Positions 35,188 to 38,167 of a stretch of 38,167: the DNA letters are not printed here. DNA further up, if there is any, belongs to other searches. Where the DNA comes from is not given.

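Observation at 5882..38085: One co-directional 32-kb module joins an Opp-type importer, a giant cell-envelope subtilase and five lipoproteins: a candidate surface protein capture, proteolysis and peptide uptake system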

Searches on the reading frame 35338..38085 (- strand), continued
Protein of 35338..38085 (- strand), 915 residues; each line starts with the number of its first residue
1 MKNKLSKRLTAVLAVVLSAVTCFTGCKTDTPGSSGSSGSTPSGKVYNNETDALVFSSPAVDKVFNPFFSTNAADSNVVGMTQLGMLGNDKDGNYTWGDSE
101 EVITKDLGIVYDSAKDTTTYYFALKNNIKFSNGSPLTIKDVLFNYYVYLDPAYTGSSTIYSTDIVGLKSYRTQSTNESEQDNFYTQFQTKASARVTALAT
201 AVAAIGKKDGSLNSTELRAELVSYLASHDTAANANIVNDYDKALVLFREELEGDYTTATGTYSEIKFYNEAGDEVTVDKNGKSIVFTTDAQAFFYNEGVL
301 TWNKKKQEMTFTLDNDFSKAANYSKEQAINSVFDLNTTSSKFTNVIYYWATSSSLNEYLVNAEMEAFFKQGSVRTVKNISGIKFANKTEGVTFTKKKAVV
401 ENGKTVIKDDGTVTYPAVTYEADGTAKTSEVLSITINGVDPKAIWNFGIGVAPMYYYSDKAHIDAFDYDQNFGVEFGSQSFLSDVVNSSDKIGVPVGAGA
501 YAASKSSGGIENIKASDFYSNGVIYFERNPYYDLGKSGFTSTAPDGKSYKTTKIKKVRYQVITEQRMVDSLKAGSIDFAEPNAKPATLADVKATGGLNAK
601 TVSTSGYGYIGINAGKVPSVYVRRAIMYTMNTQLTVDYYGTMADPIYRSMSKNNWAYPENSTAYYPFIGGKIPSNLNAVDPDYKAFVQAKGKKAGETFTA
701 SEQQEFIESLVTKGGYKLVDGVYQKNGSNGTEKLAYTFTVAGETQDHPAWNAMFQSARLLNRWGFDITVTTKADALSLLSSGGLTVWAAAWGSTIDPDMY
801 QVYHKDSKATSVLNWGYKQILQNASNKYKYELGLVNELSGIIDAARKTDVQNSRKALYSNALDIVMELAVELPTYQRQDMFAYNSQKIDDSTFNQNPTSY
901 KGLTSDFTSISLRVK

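Call 86: search_protein_families(library=pfam, proteins=[L087:8566-9804:+, L088:8834-9985:+, L089:8816-9997:+, L090:8836-9978:+, L091:8793-9998:+, L089:7876-8547:+], max_evalue=0.1)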
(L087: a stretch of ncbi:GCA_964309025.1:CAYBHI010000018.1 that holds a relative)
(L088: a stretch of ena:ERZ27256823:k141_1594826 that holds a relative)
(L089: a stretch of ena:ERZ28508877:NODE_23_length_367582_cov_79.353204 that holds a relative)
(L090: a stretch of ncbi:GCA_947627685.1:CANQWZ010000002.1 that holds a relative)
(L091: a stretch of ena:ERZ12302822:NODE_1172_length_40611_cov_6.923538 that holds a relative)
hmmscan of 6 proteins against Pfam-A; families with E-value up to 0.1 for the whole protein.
L087:8566-9804:+ (412 aa): 2 families
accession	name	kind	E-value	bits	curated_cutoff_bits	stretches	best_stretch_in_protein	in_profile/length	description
PF09479.16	Flg_new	-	0.00044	20.8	27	1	67-119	25-64/65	Listeria-Bacteroides repeat domain (List_Bact_rpt)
PF15920.10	WHAMM-JMY_N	-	0.053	13.9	27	0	356-392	76-112/162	N-terminal of Junction-mediating and WASP homolog-associated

L088:8834-9985:+ (383 aa): 2 families
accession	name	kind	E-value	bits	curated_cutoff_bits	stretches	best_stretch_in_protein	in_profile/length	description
PF09479.16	Flg_new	-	7.3e-05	23.2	27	1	66-117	20-65/65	Listeria-Bacteroides repeat domain (List_Bact_rpt)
PF05342.19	Peptidase_M26_N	-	0.0063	16.2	27.7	1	273-331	199-250/250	M26 IgA1-specific Metallo-endopeptidase N-terminal region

L089:8816-9997:+ (393 aa): 1 family
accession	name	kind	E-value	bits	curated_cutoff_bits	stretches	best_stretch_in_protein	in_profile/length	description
PF09479.16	Flg_new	-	0.026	15.1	27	1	77-124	28-64/65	Listeria-Bacteroides repeat domain (List_Bact_rpt)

L090:8836-9978:+ (380 aa): 2 families
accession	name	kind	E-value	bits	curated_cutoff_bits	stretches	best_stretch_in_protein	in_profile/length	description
PF09479.16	Flg_new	-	2.9e-05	24.5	27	1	71-120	25-65/65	Listeria-Bacteroides repeat domain (List_Bact_rpt)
PF14408.11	Actino_peptide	-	0.034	14.7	25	1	130-152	17-39/58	Ribosomally synthesised peptide in actinomycetes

L091:8793-9998:+ (401 aa): 1 family
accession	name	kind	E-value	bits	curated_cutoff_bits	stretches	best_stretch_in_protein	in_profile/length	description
PF09479.16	Flg_new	-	0.001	19.5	27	1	54-140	3-65/65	Listeria-Bacteroides repeat domain (List_Bact_rpt)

L089:7876-8547:+ (223 aa): 0 families
